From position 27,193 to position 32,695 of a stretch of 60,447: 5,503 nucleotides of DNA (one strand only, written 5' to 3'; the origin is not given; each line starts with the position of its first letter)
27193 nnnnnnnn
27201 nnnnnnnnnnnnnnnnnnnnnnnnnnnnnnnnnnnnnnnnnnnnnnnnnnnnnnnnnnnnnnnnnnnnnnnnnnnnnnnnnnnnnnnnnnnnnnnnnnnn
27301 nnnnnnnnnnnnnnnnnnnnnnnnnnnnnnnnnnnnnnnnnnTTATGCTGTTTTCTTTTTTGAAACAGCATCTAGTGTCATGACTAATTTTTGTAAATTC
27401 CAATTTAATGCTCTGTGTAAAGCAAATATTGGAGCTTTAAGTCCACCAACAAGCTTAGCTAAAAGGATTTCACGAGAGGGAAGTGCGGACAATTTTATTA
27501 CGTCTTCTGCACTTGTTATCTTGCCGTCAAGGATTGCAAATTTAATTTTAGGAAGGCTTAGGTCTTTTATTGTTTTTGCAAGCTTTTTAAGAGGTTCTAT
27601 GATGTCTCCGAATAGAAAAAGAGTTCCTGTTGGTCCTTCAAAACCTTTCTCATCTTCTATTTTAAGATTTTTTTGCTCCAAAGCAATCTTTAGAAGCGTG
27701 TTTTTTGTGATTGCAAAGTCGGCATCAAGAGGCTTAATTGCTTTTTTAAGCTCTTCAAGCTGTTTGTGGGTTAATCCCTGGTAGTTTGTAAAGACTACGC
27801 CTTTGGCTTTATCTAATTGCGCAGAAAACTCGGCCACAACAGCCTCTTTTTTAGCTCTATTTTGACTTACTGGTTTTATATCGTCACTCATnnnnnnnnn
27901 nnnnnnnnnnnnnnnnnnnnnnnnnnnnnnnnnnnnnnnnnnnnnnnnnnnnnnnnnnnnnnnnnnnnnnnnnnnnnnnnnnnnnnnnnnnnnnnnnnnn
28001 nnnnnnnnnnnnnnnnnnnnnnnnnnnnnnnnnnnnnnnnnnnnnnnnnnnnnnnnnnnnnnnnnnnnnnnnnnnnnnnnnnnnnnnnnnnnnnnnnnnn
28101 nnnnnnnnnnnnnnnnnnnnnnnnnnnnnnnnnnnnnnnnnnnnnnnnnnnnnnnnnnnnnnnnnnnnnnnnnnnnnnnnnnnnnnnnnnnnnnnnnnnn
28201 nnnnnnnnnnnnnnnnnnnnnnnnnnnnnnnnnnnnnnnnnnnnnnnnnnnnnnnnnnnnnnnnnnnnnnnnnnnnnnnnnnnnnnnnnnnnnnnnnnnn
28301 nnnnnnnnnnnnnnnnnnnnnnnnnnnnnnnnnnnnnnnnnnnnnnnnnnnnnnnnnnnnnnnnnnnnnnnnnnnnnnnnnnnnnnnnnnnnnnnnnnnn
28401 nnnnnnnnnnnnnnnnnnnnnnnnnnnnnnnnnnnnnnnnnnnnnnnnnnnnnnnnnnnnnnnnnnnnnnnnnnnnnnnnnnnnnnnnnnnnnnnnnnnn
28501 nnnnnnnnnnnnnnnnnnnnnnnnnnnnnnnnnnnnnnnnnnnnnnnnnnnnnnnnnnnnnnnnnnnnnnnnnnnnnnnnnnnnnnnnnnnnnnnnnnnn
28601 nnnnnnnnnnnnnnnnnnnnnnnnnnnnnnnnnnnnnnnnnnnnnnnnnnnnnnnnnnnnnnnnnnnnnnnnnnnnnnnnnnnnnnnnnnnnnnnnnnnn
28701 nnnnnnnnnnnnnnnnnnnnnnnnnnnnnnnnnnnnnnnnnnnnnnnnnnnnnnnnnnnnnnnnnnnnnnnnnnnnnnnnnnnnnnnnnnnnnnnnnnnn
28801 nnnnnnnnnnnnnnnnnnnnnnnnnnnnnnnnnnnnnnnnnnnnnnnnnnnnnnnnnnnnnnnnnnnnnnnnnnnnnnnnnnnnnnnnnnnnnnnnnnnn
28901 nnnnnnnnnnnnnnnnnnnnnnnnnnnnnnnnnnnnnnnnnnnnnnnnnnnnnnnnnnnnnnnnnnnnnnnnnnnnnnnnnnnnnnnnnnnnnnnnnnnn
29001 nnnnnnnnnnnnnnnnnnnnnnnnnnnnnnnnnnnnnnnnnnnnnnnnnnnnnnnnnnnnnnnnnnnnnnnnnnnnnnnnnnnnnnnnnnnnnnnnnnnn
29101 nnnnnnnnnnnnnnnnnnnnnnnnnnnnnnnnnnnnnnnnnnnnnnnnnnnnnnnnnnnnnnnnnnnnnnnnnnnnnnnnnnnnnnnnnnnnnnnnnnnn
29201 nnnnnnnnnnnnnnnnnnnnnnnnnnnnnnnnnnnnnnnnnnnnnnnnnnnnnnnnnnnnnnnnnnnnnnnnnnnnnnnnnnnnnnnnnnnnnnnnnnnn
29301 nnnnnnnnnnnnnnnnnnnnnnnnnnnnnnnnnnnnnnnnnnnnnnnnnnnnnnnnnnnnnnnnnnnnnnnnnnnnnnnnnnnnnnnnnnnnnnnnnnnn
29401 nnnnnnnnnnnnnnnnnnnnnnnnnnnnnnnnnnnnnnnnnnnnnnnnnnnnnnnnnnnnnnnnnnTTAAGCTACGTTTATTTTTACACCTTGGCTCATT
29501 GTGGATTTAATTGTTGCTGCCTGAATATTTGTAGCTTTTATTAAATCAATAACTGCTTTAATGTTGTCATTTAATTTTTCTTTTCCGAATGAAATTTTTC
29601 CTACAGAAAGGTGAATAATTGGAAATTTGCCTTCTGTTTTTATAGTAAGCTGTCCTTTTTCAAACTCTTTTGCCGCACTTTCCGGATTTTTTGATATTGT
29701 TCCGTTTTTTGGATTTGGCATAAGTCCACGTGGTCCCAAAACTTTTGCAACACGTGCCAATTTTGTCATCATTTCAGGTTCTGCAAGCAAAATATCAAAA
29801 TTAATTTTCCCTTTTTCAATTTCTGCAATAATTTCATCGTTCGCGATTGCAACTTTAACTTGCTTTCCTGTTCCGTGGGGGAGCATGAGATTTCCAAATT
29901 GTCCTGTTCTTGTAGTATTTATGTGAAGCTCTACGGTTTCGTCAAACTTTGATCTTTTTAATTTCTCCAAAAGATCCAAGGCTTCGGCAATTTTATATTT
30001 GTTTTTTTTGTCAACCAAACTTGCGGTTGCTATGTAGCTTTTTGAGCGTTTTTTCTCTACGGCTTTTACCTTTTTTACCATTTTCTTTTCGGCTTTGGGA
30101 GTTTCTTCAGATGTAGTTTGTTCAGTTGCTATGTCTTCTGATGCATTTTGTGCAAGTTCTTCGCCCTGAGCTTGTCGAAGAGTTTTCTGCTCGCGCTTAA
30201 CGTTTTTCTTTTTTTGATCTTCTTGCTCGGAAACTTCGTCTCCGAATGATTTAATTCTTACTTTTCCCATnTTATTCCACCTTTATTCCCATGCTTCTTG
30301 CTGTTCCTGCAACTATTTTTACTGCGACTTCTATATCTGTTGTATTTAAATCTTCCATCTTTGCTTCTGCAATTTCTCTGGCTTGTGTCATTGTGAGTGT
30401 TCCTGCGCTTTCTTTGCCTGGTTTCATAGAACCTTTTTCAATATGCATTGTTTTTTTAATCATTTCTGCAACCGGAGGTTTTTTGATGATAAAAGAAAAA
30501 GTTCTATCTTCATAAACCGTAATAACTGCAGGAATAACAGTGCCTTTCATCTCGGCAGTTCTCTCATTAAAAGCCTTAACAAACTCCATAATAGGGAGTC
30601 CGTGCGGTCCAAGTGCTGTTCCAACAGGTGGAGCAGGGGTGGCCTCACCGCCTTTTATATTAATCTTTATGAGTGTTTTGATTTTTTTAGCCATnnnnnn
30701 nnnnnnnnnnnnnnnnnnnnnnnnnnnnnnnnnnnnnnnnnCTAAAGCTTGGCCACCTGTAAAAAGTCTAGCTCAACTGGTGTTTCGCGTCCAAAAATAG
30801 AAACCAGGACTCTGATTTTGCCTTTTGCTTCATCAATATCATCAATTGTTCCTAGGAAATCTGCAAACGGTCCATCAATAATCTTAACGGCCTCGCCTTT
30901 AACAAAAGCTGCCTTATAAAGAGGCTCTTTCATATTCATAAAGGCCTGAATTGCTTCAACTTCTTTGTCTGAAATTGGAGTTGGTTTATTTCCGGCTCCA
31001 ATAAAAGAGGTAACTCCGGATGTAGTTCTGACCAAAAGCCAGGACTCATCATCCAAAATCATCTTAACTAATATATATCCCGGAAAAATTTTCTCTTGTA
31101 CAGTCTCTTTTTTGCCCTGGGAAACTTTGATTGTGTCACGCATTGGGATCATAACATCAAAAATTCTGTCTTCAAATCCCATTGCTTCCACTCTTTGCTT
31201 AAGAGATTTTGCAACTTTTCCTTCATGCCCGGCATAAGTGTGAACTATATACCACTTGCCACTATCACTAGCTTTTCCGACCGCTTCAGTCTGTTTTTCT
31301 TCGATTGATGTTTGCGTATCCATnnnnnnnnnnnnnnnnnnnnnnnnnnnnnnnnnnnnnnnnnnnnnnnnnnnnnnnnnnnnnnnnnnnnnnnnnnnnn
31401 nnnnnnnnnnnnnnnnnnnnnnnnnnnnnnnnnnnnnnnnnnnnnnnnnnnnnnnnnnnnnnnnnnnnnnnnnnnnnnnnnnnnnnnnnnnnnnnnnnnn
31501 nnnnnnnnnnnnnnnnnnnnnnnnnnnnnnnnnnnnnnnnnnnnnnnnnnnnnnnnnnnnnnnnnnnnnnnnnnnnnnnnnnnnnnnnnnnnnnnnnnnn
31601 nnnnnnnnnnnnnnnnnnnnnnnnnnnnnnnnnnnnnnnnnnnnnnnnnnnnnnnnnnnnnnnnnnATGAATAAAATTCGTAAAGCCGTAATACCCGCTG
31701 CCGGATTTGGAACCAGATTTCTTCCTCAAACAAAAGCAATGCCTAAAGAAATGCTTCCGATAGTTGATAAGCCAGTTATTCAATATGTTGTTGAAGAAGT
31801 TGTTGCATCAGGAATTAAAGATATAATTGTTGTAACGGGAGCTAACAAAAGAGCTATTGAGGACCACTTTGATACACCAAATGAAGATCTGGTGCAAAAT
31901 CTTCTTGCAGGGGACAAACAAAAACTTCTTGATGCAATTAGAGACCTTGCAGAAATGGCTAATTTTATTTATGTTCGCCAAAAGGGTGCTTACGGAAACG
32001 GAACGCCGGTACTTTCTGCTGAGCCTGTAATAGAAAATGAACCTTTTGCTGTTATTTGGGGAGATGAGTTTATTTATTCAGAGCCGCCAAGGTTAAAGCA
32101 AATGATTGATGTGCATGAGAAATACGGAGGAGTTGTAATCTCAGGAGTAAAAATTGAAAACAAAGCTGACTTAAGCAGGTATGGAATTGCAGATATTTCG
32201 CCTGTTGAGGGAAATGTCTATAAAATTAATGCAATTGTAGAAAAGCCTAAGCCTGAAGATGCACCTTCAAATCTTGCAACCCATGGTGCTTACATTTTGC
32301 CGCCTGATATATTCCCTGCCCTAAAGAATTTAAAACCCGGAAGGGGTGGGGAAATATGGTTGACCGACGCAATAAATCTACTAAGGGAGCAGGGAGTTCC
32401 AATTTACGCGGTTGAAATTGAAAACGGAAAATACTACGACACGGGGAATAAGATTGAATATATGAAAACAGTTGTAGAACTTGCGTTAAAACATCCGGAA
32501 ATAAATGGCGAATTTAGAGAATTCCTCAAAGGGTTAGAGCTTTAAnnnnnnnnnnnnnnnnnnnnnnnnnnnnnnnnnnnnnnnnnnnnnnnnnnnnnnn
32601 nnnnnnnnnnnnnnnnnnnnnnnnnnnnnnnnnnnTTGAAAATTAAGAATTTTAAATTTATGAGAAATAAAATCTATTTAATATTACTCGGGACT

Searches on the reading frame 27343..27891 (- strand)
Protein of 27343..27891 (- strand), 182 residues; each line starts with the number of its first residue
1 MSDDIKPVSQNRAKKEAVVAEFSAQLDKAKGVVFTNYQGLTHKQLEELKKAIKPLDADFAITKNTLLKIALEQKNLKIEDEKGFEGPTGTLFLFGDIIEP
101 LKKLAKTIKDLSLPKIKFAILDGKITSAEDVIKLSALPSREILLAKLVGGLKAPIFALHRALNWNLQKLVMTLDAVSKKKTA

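Call 55: search_protein_families(library=pfam, proteins=[window:27343-27891:-], max_evalue=0.001)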
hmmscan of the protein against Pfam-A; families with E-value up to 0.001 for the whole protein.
window:27343-27891:- (182 aa): 1 family
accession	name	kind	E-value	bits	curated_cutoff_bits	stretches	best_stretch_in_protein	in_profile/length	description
PF00466.25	Ribosomal_L10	-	5.3e-20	71.8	22.8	1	11-107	2-98/100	Ribosomal protein L10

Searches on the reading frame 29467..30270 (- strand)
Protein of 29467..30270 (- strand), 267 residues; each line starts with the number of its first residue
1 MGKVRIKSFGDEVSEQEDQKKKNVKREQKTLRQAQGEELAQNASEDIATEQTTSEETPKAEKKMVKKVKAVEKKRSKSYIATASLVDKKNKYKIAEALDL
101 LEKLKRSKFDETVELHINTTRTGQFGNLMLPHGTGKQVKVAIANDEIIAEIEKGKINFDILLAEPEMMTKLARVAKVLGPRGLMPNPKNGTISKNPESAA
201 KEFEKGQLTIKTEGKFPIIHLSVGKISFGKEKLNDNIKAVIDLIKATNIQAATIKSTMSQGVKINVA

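Call 49: search_protein_families(library=pfam, proteins=[window:29467-30270:-], max_evalue=0.001)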
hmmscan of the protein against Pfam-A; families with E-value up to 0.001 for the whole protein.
window:29467-30270:- (267 aa): 1 family
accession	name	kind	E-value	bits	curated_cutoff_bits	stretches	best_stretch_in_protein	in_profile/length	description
PF00687.26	Ribosomal_L1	-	4.8e-29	101.8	32.2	1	144-259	70-197/198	Ribosomal protein L1p/L10e family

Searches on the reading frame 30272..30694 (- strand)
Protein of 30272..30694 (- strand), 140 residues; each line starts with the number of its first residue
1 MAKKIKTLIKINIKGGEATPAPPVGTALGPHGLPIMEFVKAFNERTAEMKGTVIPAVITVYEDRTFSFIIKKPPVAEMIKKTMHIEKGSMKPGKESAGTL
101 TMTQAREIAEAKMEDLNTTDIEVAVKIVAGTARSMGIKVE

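Call 54: search_protein_families(library=pfam, proteins=[window:30272-30694:-], max_evalue=0.001)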
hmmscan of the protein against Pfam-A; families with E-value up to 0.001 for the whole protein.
window:30272-30694:- (140 aa): 2 families
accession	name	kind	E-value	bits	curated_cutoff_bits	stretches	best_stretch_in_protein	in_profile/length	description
PF03946.19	Ribosomal_L11_N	-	3.2e-27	94.5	32.9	1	9-66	1-58/58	Ribosomal protein L11, N-terminal domain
PF00298.24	Ribosomal_L11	-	2.1e-25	89.4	21.4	1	71-139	1-69/69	Ribosomal protein L11, RNA binding domain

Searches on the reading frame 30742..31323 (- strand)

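Call 55: search_protein_families(library=pfam, proteins=[window:30742-31323:-], max_evalue=0.001)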
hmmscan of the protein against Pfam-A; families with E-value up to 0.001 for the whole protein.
window:30742-31323:- (193 aa): 2 families
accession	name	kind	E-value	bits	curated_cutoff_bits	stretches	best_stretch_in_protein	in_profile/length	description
PF02357.24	NusG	-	6.8e-29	100.7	22.2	1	23-125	2-92/93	Transcription termination factor nusG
PF00467.35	KOW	-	1.7e-08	34.3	22.3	1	142-172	1-27/32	KOW motif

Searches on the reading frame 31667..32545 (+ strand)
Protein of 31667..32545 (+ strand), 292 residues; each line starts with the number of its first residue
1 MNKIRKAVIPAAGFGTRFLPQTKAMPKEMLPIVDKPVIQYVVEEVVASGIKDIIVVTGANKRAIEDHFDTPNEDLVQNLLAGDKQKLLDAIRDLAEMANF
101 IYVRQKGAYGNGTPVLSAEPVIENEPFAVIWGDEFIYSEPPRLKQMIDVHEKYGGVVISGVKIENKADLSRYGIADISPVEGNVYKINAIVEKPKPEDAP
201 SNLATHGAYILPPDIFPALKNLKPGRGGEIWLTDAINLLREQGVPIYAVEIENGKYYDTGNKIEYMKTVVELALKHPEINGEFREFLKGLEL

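Call 49: search_protein_families(library=pfam, proteins=[window:31667-32545:+], max_evalue=0.001)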
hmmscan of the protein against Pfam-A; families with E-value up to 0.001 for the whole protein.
window:31667-32545:+ (292 aa): 3 families
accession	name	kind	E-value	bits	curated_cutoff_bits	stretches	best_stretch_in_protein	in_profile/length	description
PF00483.29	NTP_transferase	-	3.5e-30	105.8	21.2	1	6-267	1-237/245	Nucleotidyl transferase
PF12804.13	NTP_transf_3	-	7e-07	30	27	1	7-79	1-66/160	MobA-like NTP transferase domain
PF01128.25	IspD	-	0.00017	21.9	27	1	7-65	3-59/221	2-C-methyl-D-erythritol 4-phosphate cytidylyltransferase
